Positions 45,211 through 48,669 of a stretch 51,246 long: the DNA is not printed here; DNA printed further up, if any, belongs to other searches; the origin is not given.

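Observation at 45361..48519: Complete ECF-type sigma factor fused to an ~860-residue, apparently cytoplasmic extension with an internal duplication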

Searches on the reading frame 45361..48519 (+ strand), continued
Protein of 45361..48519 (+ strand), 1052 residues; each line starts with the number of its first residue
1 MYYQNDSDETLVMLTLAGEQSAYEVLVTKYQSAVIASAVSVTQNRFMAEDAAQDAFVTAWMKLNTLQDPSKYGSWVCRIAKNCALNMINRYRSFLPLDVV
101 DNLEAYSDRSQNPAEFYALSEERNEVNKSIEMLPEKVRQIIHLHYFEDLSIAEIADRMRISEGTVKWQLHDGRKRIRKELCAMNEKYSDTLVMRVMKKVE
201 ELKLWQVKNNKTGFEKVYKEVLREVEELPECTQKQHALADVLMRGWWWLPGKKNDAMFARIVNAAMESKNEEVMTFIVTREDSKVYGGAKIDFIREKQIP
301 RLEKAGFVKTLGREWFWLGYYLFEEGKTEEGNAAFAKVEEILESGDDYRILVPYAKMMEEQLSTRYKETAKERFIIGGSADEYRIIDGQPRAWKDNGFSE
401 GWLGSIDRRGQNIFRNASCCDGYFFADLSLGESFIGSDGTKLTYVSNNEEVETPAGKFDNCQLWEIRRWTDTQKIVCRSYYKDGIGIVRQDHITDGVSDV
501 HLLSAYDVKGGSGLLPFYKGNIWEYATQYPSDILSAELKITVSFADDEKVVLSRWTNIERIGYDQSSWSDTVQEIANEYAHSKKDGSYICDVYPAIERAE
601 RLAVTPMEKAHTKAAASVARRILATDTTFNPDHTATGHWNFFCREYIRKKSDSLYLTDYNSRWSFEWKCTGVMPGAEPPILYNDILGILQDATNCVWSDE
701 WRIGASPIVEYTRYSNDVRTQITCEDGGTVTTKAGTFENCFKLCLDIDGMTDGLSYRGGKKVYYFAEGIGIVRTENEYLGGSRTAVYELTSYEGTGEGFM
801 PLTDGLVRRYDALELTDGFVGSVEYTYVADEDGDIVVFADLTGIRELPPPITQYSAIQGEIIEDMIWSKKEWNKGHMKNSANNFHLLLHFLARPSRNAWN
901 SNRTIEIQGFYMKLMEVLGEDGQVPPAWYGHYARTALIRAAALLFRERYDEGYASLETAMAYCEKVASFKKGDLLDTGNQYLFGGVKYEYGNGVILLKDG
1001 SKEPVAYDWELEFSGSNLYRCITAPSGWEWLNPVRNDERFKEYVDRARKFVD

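Call 54: find_homologous_proteins(query=A3, max_evalue=0.00001)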
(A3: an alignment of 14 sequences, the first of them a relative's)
Query A3 (14 sequences) (838 aa, profile of the alignment): 804 proteins with E <= 0.00001 among 8000 candidates; the best 120 are listed.
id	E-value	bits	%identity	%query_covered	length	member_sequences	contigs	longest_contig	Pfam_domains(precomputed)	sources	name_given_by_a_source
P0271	0.0e+0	1298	37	100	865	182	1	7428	PF21347.3,PF04545.23,PF04542.21,PF08281.19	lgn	-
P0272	0.0e+0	1295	38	100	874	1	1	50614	PF21347.3,PF04545.23,PF04542.21,PF08281.19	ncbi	-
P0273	0.0e+0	1269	39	100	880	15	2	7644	PF04545.23,PF04542.21,PF08281.19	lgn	-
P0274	0.0e+0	1263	41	100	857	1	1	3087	PF07638.18,PF21347.3,PF04545.23,PF04542.21,PF08281.19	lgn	-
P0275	0.0e+0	1254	37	99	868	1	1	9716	PF04545.23,PF04542.21,PF08281.19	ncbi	-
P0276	0.0e+0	1230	39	100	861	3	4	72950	PF07638.18,PF04545.23,PF04542.21,PF08281.19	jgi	-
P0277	0.0e+0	1224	37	99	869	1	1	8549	PF04545.23,PF04542.21,PF08281.19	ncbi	-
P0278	0.0e+0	1220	60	100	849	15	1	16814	PF21347.3,PF04545.23,PF04542.21,PF08281.19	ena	-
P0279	0.0e+0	1216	38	99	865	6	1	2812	PF04545.23,PF04542.21,PF08281.19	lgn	-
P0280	0.0e+0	1213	44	100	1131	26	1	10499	PF07638.18,PF21347.3,PF04545.23,PF04542.21,PF08281.19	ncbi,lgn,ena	-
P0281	0.0e+0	1212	100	100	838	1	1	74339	PF21347.3,PF04545.23,PF04542.21,PF08281.19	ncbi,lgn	-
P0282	0.0e+0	1212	38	100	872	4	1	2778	PF21347.3,PF04545.23,PF04542.21,PF08281.19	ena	-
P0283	0.0e+0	1207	38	99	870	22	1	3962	PF04545.23,PF04542.21,PF08281.19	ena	-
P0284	0.0e+0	1207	38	100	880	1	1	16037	PF21347.3,PF04545.23,PF04542.21,PF08281.19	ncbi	-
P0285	0.0e+0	1198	38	100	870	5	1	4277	PF21347.3,PF04545.23,PF04542.21,PF08281.19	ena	-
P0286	0.0e+0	1196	38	100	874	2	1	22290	PF04545.23,PF04542.21,PF08281.19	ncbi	-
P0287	0.0e+0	1192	37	98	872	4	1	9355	PF04545.23,PF04542.21,PF08281.19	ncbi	-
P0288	0.0e+0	1190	60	100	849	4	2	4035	PF21347.3,PF04545.23,PF04542.21,PF08281.19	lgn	-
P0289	0.0e+0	1188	37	100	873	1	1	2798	PF04545.23,PF04542.21,PF08281.19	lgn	-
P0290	0.0e+0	1185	54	100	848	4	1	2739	PF21347.3,PF04545.23,PF04542.21,PF08281.19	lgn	-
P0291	0.0e+0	1182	37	100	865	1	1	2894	PF04545.23,PF04542.21,PF08281.19,PF07719.24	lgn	-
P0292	0.0e+0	1179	36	99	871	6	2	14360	PF04545.23,PF04542.21,PF08281.19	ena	-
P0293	0.0e+0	1177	37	99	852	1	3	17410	PF00515.35,PF07638.18,PF21347.3,PF04545.23,PF04542.21,PF08281.19,PF07719.24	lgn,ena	-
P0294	0.0e+0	1176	37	100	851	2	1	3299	PF07638.18,PF21347.3,PF04545.23,PF04542.21,PF08281.19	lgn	-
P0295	0.0e+0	1174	37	100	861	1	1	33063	PF07638.18,PF04545.23,PF04542.21,PF08281.19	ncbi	-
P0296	0.0e+0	1173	36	100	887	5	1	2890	PF21347.3,PF04545.23,PF04542.21,PF08281.19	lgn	-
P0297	0.0e+0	1173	41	98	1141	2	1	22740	PF21347.3,PF04545.23,PF04542.21,PF08281.19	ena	-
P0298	0.0e+0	1171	59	100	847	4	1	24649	PF07638.18,PF21347.3,PF04545.23,PF04542.21,PF08281.19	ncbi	-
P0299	0.0e+0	1171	37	99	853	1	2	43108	PF04545.23,PF04542.21,PF08281.19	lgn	-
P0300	0.0e+0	1170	37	99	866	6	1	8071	PF04545.23,PF04542.21,PF08281.19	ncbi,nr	ncbi:MAG: RNA polymerase sigma factor [Clostridia bacterium]|nr:RNA polymerase sigma factor [Clostri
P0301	0.0e+0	1170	38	100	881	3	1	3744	PF21347.3,PF04545.23,PF04542.21,PF08281.19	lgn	-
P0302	0.0e+0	1169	37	100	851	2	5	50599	PF00515.35,PF07638.18,PF04545.23,PF04542.21,PF08281.19,PF07719.24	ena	-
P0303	0.0e+0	1169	60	100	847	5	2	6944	PF21347.3,PF04545.23,PF04542.21,PF08281.19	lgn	-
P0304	0.0e+0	1168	60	100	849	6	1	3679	PF21347.3,PF04545.23,PF04542.21,PF08281.19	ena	-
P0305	0.0e+0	1168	37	100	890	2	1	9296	PF21347.3,PF04545.23,PF04542.21,PF08281.19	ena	-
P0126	0.0e+0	1168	41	100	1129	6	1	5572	PF21347.3,PF04545.23,PF04542.21,PF08281.19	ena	-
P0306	0.0e+0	1168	42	100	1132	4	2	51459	PF07638.18,PF21347.3,PF04545.23,PF04542.21,PF08281.19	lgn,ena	-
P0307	0.0e+0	1166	36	100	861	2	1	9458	PF07638.18,PF04545.23,PF04542.21,PF08281.19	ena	-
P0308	0.0e+0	1166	38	100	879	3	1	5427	PF04545.23,PF04542.21,PF08281.19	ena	-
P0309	0.0e+0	1165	37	100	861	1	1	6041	PF07638.18,PF04545.23,PF04542.21,PF08281.19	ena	-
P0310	0.0e+0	1163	36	100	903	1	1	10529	PF04545.23,PF04542.21,PF08281.19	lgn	-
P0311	0.0e+0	1163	36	100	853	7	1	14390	PF07638.18,PF04545.23,PF04542.21,PF08281.19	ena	-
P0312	0.0e+0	1162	36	100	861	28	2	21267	PF04545.23,PF04542.21,PF08281.19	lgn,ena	-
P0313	0.0e+0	1162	37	100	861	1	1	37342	PF04545.23,PF04542.21,PF08281.19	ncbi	-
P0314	0.0e+0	1161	34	98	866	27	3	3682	PF04545.23,PF04542.21,PF08281.19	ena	-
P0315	0.0e+0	1161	36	100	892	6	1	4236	PF07638.18,PF04545.23,PF04542.21,PF08281.19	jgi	-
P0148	0.0e+0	1159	69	100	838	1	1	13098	PF07638.18,PF04545.23,PF04542.21,PF08281.19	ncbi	ncbi:MAG: RNA polymerase sigma factor [Eubacteriales bacterium]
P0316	0.0e+0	1149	38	100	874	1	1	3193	PF11306.16,PF21347.3,PF04545.23,PF04542.21,PF08281.19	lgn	-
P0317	0.0e+0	1149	35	100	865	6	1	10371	PF21347.3,PF04545.23,PF04542.21,PF08281.19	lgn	-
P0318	0.0e+0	1147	38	100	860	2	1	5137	PF04545.23,PF04542.21,PF08281.19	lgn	-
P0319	0.0e+0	1142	38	100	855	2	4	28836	PF07638.18,PF21347.3,PF04545.23,PF04542.21,PF08281.19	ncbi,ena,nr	ncbi:MAG: sigma-70 family RNA polymerase sigma factor [Clostridia bacterium]|nr:sigma-70 family RNA 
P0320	0.0e+0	1142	42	98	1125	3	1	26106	PF07638.18,PF21347.3,PF04545.23,PF04542.21,PF08281.19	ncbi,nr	ncbi:MAG: sigma-70 family RNA polymerase sigma factor [Oscillospiraceae bacterium]|nr:sigma-70 famil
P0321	0.0e+0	1139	38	99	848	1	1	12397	PF00515.35,PF21347.3,PF04545.23,PF04542.21,PF08281.19,PF13181.13,PF07719.24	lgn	-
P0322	0.0e+0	1139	36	100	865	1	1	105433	PF04545.23,PF04542.21,PF08281.19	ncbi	-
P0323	0.0e+0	1138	37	100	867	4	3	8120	PF07638.18,PF04545.23,PF04542.21,PF08281.19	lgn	-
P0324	0.0e+0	1138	38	98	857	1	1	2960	PF04545.23,PF04542.21,PF08281.19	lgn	-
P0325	0.0e+0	1136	37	99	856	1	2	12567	PF04545.23,PF04542.21,PF08281.19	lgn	-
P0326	0.0e+0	1133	37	100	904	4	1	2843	PF21347.3,PF04545.23,PF04542.21,PF08281.19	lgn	-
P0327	0.0e+0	1133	36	100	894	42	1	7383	PF21347.3,PF04545.23,PF04542.21,PF08281.19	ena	-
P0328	0.0e+0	1131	38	99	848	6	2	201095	PF00515.35,PF21347.3,PF04545.23,PF04542.21,PF08281.19,PF13181.13,PF07719.24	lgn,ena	-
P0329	0.0e+0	1131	38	100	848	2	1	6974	PF21347.3,PF04545.23,PF04542.21,PF08281.19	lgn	-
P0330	0.0e+0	1126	35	100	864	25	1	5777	PF04545.23,PF04542.21,PF08281.19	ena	-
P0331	0.0e+0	1126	40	99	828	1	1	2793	PF07638.18,PF21347.3,PF04545.23,PF04542.21,PF08281.19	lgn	-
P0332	0.0e+0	1123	37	99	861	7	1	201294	PF04545.23,PF04542.21,PF08281.19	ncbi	-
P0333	0.0e+0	1122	36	100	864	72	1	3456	PF21347.3,PF04545.23,PF04542.21,PF08281.19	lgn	-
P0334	0.0e+0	1122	36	100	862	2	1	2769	PF21347.3,PF04545.23,PF04542.21,PF08281.19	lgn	-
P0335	0.0e+0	1121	39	100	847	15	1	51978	PF00515.35,PF21347.3,PF04545.23,PF04542.21,PF08281.19,PF13181.13,PF07719.24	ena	-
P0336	0.0e+0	1121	33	99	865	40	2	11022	PF04545.23,PF04542.21,PF08281.19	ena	-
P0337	0.0e+0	1121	36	98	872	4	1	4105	PF21347.3,PF04545.23,PF04542.21,PF08281.19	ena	-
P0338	0.0e+0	1120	37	99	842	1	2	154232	PF21347.3,PF04545.23,PF04542.21,PF08281.19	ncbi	-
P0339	0.0e+0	1119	37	100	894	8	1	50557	PF04545.23,PF04542.21,PF08281.19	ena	-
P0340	0.0e+0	1119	38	100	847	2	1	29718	PF21347.3,PF04545.23,PF04542.21,PF08281.19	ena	-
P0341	0.0e+0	1118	37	99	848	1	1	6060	PF00515.35,PF21347.3,PF04545.23,PF04542.21,PF08281.19,PF13181.13,PF07719.24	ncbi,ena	-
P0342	0.0e+0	1116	33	99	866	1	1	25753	PF04545.23,PF04542.21,PF08281.19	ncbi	-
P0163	0.0e+0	1115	39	100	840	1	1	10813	PF07638.18,PF21347.3,PF04545.23,PF04542.21,PF08281.19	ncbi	-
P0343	0.0e+0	1108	38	98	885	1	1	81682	PF04545.23,PF04542.21,PF08281.19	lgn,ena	-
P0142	0.0e+0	1108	39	98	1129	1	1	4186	PF21347.3,PF04545.23,PF04542.21,PF08281.19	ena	-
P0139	0.0e+0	1107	49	100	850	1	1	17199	PF04545.23,PF04542.21,PF08281.19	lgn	-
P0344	0.0e+0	1104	36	100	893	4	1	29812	PF04545.23,PF04542.21,PF08281.19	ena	-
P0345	0.0e+0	1104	36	100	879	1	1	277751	PF04545.23,PF04542.21,PF08281.19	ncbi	-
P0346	0.0e+0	1098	49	100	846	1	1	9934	PF07638.18,PF21347.3,PF04545.23,PF04542.21,PF08281.19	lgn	-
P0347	0.0e+0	1098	37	99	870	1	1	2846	PF04545.23,PF04542.21,PF08281.19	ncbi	-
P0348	0.0e+0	1098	38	99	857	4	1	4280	PF21347.3,PF04545.23,PF04542.21,PF08281.19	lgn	-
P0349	0.0e+0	1093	54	100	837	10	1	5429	PF04545.23,PF04542.21,PF08281.19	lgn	-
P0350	0.0e+0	1092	38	100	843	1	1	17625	PF21347.3,PF04545.23,PF04542.21,PF08281.19,PF07719.24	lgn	-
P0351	0.0e+0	1089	46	100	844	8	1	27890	PF07638.18,PF21347.3,PF04545.23,PF04542.21,PF08281.19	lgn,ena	-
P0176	0.0e+0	1089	37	100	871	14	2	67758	PF21347.3,PF04545.23,PF04542.21,PF08281.19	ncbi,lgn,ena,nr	ncbi:MAG: sigma-70 family RNA polymerase sigma factor [Clostridia bacterium]|nr:sigma-70 family RNA 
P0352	0.0e+0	1089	45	100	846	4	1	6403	PF00515.35,PF21347.3,PF04545.23,PF04542.21,PF08281.19,PF13181.13,PF07719.24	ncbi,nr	ncbi:MAG: sigma-70 family RNA polymerase sigma factor [Clostridia bacterium]|nr:sigma-70 family RNA 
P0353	0.0e+0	1087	40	98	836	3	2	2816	PF04545.23,PF04542.21,PF08281.19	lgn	-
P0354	0.0e+0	1085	44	100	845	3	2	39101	PF00515.35,PF21347.3,PF04545.23,PF04542.21,PF08281.19,PF13181.13,PF07719.24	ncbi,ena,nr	ncbi:MAG: sigma-70 family RNA polymerase sigma factor [Clostridia bacterium]|nr:sigma-70 family RNA 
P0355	0.0e+0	1083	49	100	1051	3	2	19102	PF00515.35,PF07638.18,PF21347.3,PF04545.23,PF04542.21,PF08281.19,PF13181.13,PF07719.24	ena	-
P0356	0.0e+0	1083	50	100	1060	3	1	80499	PF04545.23,PF04542.21,PF08281.19,PF07719.24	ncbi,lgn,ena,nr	ncbi:MAG: sigma-70 family RNA polymerase sigma factor [Oscillospiraceae bacterium]|nr:sigma-70 famil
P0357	0.0e+0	1082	35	96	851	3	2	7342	PF07638.18,PF04545.23,PF04542.21,PF08281.19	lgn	-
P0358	0.0e+0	1081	50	100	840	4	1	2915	PF07638.18,PF21347.3,PF04545.23,PF04542.21,PF08281.19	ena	-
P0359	0.0e+0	1081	33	98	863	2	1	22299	PF04545.23,PF04542.21,PF08281.19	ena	-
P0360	0.0e+0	1081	37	100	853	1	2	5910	PF21347.3,PF04545.23,PF04542.21,PF08281.19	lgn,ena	-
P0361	0.0e+0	1080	46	100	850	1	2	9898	PF04545.23,PF04542.21,PF08281.19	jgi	-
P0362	0.0e+0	1079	36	99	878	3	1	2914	PF21347.3,PF04545.23,PF04542.21,PF08281.19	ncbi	-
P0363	0.0e+0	1079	47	100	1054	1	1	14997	PF21347.3,PF04545.23,PF04542.21,PF08281.19,PF07719.24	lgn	-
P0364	0.0e+0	1078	37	100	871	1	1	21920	PF21347.3,PF04545.23,PF04542.21,PF08281.19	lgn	-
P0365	0.0e+0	1073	48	100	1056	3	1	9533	PF07638.18,PF21347.3,PF04545.23,PF04542.21,PF08281.19,PF07719.24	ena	-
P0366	0.0e+0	1073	46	100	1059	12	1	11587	PF07638.18,PF21347.3,PF04545.23,PF04542.21,PF08281.19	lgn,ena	-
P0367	0.0e+0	1072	37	99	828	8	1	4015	PF04545.23,PF04542.21,PF08281.19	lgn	-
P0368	0.0e+0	1072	45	100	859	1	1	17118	PF07638.18,PF21347.3,PF04545.23,PF04542.21,PF08281.19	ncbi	-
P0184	0.0e+0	1071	40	98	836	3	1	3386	PF04545.23,PF04542.21,PF08281.19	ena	-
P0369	0.0e+0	1070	33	98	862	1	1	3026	PF04545.23,PF04542.21,PF08281.19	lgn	-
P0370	0.0e+0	1070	49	100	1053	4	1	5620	PF21347.3,PF04545.23,PF04542.21,PF08281.19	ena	-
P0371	0.0e+0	1070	38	99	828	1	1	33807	PF21347.3,PF04545.23,PF04542.21,PF08281.19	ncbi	-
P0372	0.0e+0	1070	49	100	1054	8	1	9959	PF21347.3,PF04545.23,PF04542.21,PF08281.19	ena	-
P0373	0.0e+0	1069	35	100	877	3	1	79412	PF21347.3,PF04545.23,PF04542.21,PF08281.19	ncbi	-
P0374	0.0e+0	1068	35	100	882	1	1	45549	PF21347.3,PF04545.23,PF04542.21,PF08281.19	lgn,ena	-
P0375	0.0e+0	1068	35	100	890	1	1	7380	PF21347.3,PF04545.23,PF04542.21,PF08281.19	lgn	-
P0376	0.0e+0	1067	35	100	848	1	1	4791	PF21347.3,PF04545.23,PF04542.21,PF08281.19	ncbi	-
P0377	0.0e+0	1067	36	99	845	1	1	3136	PF04545.23,PF04542.21,PF08281.19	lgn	-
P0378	0.0e+0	1066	48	100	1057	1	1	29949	PF07638.18,PF21347.3,PF04545.23,PF04542.21,PF08281.19,PF07719.24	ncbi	-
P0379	0.0e+0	1064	49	100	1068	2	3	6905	PF07638.18,PF21347.3,PF04545.23,PF04542.21,PF08281.19,PF07719.24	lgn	-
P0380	0.0e+0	1064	45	100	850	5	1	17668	PF21347.3,PF04545.23,PF04542.21,PF08281.19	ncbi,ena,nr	ncbi:MAG: sigma-70 family RNA polymerase sigma factor [Clostridia bacterium]|nr:sigma-70 family RNA 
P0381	0.0e+0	1064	38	100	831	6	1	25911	PF07638.18,PF21347.3,PF04545.23,PF04542.21,PF08281.19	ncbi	-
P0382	0.0e+0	1063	45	100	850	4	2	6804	PF21347.3,PF04545.23,PF04542.21,PF08281.19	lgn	-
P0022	0.0e+0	1062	46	100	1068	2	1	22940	PF21347.3,PF04545.23,PF04542.21,PF08281.19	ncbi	-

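Call 71: list_cluster_members(proteins=[P0332, P0338, P0345, P0322, P0373, P0313, P0295, P0286, P0371, P0381])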
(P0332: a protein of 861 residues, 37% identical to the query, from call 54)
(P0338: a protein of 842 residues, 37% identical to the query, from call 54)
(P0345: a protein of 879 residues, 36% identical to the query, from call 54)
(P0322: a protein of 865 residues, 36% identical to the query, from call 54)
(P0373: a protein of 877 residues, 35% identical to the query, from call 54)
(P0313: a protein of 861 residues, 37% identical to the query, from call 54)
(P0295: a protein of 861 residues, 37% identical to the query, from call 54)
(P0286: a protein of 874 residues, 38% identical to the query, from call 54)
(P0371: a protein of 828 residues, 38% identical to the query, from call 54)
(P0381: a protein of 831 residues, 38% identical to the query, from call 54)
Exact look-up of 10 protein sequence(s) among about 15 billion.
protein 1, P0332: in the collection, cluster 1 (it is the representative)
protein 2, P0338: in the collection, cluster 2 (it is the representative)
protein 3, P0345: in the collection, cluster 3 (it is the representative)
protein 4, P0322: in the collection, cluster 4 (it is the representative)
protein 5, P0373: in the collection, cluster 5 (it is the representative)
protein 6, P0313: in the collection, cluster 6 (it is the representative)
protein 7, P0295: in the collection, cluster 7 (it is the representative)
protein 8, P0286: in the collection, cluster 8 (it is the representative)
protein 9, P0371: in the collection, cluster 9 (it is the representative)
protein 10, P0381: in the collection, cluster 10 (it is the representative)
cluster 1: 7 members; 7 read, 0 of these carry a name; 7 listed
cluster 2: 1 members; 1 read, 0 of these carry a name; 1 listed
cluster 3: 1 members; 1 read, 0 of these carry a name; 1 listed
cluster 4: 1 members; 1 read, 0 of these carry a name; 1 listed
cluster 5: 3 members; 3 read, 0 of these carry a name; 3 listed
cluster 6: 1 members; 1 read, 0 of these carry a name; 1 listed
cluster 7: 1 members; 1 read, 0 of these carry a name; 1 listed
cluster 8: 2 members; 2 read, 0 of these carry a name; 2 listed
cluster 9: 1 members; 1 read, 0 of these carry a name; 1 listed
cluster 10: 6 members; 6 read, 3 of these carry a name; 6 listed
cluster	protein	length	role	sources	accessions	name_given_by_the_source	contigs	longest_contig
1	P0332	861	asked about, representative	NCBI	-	-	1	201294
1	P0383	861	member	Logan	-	-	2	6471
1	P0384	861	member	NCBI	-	-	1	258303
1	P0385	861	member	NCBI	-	-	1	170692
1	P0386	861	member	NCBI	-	-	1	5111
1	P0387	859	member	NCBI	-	-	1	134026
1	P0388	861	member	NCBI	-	-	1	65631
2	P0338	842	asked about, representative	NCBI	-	-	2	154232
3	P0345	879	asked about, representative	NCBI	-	-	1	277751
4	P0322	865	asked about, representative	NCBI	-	-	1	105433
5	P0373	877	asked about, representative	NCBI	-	-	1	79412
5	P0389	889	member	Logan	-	-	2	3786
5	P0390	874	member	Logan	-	-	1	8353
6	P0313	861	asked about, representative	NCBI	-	-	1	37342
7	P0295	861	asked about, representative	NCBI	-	-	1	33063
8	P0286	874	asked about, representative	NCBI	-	-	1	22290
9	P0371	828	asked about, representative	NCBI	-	-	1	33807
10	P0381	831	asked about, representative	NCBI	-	-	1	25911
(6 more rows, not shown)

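Call 78: search_protein_families(library=pfam, proteins=[L015:1625-3133:+], max_evalue=0.01)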
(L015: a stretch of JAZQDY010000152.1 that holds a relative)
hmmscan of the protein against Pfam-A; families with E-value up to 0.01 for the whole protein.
L015:1625-3133:+ (503 aa): 1 family
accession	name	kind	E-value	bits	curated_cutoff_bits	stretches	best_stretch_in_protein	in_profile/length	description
PF00488.27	MutS_V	-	6.5e-17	62.5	30.2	1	329-467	2-141/188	MutS domain V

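Call 85: search_protein_families(library=padloc, proteins=[window:45361-48516:+], max_evalue=0.01)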
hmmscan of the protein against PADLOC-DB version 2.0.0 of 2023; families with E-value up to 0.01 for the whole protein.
window:45361-48516:+ (1052 aa): 0 families
